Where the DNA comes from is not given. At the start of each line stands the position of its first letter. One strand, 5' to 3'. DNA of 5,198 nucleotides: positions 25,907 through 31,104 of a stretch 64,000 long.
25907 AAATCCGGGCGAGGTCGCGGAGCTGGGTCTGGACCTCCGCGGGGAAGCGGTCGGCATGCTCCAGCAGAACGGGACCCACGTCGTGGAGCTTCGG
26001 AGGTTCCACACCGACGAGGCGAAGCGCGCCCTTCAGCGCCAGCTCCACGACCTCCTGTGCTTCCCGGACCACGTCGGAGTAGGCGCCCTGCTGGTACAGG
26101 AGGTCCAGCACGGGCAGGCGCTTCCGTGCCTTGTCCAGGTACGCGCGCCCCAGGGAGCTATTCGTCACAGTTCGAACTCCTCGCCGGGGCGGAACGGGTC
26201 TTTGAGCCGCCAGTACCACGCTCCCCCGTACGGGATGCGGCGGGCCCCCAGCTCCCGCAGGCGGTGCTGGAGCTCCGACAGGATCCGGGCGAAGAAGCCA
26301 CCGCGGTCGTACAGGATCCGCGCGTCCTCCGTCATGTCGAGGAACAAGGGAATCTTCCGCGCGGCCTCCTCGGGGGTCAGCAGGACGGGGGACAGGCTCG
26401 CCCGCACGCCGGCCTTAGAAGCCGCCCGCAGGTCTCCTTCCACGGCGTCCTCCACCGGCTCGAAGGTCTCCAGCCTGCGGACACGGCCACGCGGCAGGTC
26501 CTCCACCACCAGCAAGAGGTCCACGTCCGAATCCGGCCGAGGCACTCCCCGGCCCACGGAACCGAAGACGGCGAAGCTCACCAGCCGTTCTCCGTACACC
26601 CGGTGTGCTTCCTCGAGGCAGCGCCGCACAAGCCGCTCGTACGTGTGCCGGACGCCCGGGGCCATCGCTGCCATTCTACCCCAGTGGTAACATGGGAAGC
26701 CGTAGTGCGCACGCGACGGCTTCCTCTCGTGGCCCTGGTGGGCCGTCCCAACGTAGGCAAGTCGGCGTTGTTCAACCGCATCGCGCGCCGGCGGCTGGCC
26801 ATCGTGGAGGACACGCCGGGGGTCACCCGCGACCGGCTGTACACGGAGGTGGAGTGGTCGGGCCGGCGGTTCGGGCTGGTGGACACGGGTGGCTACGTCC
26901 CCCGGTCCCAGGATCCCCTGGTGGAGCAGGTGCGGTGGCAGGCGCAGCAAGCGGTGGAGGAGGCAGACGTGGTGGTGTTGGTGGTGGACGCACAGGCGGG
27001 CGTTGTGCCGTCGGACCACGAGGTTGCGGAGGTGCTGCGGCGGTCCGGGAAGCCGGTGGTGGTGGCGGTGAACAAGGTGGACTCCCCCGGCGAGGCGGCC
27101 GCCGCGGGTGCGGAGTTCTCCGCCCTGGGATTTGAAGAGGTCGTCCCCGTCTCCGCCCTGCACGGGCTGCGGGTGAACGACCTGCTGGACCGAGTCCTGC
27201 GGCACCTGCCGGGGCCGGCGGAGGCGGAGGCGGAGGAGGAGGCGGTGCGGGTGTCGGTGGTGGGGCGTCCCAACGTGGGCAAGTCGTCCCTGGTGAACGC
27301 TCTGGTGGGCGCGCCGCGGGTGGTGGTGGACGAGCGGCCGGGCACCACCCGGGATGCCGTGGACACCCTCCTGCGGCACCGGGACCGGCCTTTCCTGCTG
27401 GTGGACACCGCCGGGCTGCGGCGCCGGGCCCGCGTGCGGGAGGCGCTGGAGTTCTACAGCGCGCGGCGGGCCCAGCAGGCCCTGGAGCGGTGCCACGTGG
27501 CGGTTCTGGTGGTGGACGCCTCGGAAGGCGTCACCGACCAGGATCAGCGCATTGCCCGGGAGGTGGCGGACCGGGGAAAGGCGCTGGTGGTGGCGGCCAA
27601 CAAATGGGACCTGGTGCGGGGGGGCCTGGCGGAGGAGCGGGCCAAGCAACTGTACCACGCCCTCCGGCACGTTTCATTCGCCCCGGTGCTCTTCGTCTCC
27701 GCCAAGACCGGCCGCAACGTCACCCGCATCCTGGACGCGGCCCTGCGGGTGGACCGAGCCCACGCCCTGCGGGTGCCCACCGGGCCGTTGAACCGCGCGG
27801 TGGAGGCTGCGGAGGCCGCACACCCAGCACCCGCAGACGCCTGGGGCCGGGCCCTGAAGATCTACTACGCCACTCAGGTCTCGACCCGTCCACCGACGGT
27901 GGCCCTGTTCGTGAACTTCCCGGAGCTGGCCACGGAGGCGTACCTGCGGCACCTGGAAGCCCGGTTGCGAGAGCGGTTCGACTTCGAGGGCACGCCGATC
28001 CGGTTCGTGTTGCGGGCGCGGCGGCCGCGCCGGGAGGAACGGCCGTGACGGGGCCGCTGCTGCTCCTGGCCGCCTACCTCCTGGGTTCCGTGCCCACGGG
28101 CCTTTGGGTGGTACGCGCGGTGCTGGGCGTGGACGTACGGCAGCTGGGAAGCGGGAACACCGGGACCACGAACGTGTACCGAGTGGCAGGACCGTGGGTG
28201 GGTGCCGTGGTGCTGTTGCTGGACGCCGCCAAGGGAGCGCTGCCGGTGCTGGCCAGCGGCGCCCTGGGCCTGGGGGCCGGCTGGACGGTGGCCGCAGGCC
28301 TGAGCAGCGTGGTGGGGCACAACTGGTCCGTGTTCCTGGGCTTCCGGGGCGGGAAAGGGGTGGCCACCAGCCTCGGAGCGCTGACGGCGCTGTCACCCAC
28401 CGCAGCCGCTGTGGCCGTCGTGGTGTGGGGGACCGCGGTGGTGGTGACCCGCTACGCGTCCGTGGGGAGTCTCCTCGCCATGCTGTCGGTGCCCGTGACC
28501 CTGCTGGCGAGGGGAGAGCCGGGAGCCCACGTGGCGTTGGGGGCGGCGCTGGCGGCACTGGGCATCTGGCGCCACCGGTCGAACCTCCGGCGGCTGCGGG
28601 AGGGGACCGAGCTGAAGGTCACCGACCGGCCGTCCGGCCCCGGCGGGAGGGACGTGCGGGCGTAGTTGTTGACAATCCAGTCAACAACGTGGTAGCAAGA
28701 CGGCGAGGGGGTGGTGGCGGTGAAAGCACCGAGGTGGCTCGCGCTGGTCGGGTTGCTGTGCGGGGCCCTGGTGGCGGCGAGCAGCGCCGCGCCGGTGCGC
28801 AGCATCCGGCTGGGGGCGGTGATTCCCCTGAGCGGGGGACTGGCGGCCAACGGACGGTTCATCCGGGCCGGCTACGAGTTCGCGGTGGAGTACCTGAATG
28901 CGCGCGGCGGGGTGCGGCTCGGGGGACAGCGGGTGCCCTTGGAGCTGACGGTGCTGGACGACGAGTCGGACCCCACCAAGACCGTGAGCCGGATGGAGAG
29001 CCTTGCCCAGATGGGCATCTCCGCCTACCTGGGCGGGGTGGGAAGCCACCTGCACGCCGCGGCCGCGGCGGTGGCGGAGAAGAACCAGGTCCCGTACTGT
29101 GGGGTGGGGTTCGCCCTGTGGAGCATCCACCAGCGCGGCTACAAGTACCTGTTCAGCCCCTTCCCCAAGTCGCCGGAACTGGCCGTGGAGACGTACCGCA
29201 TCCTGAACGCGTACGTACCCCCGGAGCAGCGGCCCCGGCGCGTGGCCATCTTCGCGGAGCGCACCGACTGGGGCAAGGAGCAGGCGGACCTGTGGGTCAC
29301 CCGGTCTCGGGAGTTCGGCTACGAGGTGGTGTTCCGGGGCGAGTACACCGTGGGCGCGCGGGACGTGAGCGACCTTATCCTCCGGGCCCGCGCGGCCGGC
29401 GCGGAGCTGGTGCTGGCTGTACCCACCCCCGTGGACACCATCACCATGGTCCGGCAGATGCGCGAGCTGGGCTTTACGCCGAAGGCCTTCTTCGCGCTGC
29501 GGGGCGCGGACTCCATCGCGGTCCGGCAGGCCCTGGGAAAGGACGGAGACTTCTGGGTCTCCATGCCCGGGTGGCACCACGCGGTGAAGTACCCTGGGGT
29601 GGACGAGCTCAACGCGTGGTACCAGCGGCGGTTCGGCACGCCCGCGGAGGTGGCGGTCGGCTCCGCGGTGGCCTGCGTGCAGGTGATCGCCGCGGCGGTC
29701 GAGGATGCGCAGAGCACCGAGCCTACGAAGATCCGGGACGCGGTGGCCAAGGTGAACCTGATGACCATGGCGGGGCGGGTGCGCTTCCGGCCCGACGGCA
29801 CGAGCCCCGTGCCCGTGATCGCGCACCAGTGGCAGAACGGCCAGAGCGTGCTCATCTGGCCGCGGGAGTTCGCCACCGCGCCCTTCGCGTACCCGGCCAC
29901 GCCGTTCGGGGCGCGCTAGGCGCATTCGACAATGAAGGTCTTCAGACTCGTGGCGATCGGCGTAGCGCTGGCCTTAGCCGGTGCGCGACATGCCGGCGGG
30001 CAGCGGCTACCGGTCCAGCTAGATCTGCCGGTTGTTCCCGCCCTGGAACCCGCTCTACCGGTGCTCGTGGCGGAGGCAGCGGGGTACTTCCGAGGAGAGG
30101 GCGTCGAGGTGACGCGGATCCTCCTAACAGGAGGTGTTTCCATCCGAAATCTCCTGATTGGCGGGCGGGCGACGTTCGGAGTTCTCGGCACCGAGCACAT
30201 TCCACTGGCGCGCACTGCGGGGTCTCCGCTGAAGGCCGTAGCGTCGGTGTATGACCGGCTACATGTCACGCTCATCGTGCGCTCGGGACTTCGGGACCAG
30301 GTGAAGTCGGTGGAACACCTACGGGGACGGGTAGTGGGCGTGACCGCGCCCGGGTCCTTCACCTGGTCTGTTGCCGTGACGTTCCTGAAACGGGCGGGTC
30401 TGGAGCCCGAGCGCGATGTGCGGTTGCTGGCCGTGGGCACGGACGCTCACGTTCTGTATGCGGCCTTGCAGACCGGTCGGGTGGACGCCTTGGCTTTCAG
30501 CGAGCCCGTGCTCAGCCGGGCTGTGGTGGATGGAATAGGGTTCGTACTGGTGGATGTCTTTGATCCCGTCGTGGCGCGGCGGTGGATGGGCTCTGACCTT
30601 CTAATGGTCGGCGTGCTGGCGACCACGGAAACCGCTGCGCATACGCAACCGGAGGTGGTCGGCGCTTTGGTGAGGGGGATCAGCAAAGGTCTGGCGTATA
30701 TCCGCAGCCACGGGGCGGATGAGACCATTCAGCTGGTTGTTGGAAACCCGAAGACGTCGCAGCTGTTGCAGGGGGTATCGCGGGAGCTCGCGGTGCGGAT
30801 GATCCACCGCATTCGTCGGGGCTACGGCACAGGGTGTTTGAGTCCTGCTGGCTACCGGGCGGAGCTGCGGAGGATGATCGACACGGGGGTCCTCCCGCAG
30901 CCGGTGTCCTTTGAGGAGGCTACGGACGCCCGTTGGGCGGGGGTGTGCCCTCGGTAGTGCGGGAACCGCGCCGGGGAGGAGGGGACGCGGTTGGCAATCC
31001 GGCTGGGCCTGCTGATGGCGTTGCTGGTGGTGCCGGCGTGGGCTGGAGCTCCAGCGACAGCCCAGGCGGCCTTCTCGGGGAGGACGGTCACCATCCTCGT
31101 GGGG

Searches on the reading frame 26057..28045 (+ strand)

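Call 16: search_protein_families(library=pfam, proteins=[window:26057-28045:+], max_evalue=0.01)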
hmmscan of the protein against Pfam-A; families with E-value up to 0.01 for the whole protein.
window:26057-28045:+ (663 aa): 14 families
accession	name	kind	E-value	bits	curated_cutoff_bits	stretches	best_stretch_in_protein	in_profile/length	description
PF01926.29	MMR_HSR1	-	3.6e-56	188.6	21.9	2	225-340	2-113/113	50S ribosome-binding GTPase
PF00009.33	GTP_EFTU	-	2.4e-30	106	26.5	2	251-385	50-187/188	Elongation factor Tu GTP binding domain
PF14714.11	KH_dom-like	-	1.2e-28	99.6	27.3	1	572-653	1-81/81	KH-domain-like of EngA bacterial GTPase enzymes, C-terminal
PF02421.24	FeoB_N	-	8.6e-25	87.5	27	2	225-377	3-153/156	Ferrous iron transport protein B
PF00350.29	Dynamin_N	-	5.4e-12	46.5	27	1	399-432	1-34/168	Dynamin family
PF04548.22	AIG1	-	2.2e-10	40.6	27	2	226-328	4-108/212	AIG1 family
PF03193.22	RsgA_GTPase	-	5.2e-06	26.8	30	0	399-424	109-134/174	RsgA GTPase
PF00071.28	Ras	-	4.5e-05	23.5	21.6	0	399-563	2-157/162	Ras family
PF08477.19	Roc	-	5.4e-05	23.8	27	0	398-468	1-77/119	Ras of Complex, Roc, domain of DAPkinase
PF13401.12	AAA_22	-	0.00011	23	27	0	224-311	7-91/130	AAA domain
PF05621.17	TniB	-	0.00024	21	22.4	0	218-246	31-59/189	Bacterial TniB protein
PF02492.25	cobW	-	0.0013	18.8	20.7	0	437-535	76-171/180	CobW/HypB/UreG, nucleotide-binding domain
PF16897.10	MMR_HSR1_Xtn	-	0.0057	17.1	35.2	0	332-384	56-104/106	C-terminal region of MMR_HSR1 domain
PF15891.11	Nuc_deoxyri_tr2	-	0.0093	16.7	30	0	283-339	49-103/105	Nucleoside 2-deoxyribosyltransferase like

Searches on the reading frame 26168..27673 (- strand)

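Call 16: search_protein_families(library=pfam, proteins=[window:26168-27673:-], max_evalue=0.01)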
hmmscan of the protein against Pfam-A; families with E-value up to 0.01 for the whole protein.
window:26168-27673:- (502 aa): 3 families
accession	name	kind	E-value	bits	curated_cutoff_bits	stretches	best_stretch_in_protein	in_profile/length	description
PF01909.29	NTP_transf_2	-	1.9e-06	28.6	21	1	361-407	13-57/93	Nucleotidyltransferase domain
PF03445.19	DUF294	-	0.00011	22.6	21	1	335-417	18-100/138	Putative nucleotidyltransferase DUF294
PF18765.7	Polbeta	-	0.0013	19.3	26.9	1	367-395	16-43/93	Polymerase beta, Nucleotidyltransferase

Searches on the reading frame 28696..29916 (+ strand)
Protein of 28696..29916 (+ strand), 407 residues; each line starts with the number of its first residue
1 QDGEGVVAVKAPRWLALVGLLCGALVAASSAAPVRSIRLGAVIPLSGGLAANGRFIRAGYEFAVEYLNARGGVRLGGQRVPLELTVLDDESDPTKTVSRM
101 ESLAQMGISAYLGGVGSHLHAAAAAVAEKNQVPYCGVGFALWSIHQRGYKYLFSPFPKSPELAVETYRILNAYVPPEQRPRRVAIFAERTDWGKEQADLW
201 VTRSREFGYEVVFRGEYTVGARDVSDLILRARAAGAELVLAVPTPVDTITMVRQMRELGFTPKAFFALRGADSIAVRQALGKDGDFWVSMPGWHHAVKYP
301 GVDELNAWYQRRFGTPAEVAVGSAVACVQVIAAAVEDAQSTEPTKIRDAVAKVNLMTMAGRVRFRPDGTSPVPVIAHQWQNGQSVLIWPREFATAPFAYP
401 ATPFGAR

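Call 16: search_protein_families(library=pfam, proteins=[window:28696-29916:+], max_evalue=0.01)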
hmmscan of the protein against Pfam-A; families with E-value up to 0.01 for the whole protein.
window:28696-29916:+ (407 aa): 3 families
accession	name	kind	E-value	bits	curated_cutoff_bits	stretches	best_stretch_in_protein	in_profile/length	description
PF13458.12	Peripla_BP_6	-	8.6e-45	154.3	31.7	1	36-382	1-342/343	Periplasmic binding protein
PF13433.12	Peripla_BP_5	-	1.9e-12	47.4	27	2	182-401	135-359/363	Periplasmic binding protein domain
PF01094.35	ANF_receptor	-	1.8e-09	37.6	25.4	1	61-369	7-339/353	Receptor family ligand binding region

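Call 20: search_protein_families(library=ncbifam, proteins=[window:28711-29916:+], max_evalue=0.001)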
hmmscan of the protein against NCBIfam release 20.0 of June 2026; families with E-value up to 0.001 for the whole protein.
window:28711-29916:+ (402 aa): 2 families
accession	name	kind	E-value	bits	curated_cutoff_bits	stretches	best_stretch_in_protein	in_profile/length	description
NF011933.0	PRK15404.1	subfamily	4.1e-20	72.2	477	1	20-363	15-348/370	high-affinity branched-chain amino acid ABC transporter substrate-binding protein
TIGR03407.1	urea_ABC_UrtA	exception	1.4e-07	30.7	492.75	0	212-390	171-356/361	urea ABC transporter substrate-binding protein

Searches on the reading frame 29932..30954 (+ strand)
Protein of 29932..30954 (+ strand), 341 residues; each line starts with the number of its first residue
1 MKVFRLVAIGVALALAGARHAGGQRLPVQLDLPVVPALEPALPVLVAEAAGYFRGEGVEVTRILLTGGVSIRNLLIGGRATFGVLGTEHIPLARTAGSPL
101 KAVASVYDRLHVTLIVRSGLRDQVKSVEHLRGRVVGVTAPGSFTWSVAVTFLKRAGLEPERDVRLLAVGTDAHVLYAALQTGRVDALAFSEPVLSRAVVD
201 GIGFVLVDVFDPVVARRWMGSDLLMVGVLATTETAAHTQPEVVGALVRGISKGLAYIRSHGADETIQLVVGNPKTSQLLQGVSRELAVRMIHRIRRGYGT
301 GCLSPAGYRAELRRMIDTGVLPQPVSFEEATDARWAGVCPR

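Call 16: search_protein_families(library=pfam, proteins=[window:29932-30954:+], max_evalue=0.01)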
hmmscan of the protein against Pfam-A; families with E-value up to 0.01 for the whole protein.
window:29932-30954:+ (341 aa): 3 families
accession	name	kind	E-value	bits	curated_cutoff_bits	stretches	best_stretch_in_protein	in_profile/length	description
PF09084.16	NMT1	-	2.1e-21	77.2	20.5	1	43-260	6-212/216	NMT1/THI5 like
PF13379.11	NMT1_2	-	5.2e-16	59.6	24.7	1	38-261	15-242/252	NMT1-like family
PF12974.12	Phosphonate-bd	-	9.9e-10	38.6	27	1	72-199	43-172/242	ABC transporter, phosphonate, periplasmic substrate-binding protein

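Call 20: search_protein_families(library=ncbifam, proteins=[window:29932-30954:+], max_evalue=0.001)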
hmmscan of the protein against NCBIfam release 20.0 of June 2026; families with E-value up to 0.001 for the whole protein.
window:29932-30954:+ (341 aa): 4 families
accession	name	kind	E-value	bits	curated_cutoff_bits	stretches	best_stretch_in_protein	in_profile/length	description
TIGR01728.1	SsuA_fam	subfamily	3.5e-15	56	163.5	1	43-271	13-229/290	aliphatic sulfonate ABC transporter substrate-binding protein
NF040735.1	SBP_SaoX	equivalog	1e-07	31.4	300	1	45-260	19-221/330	ABC transporter substrate-binding subunit SaoX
TIGR02122.1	TRAP_TAXI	subfamily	6.2e-05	22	84.35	1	98-189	110-196/320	TAXI family TRAP transporter solute-binding subunit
NF008588.0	PRK11553.1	subfamily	6.9e-05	21.9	299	1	93-209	91-202/319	aliphatic sulfonate ABC transporter substrate-binding protein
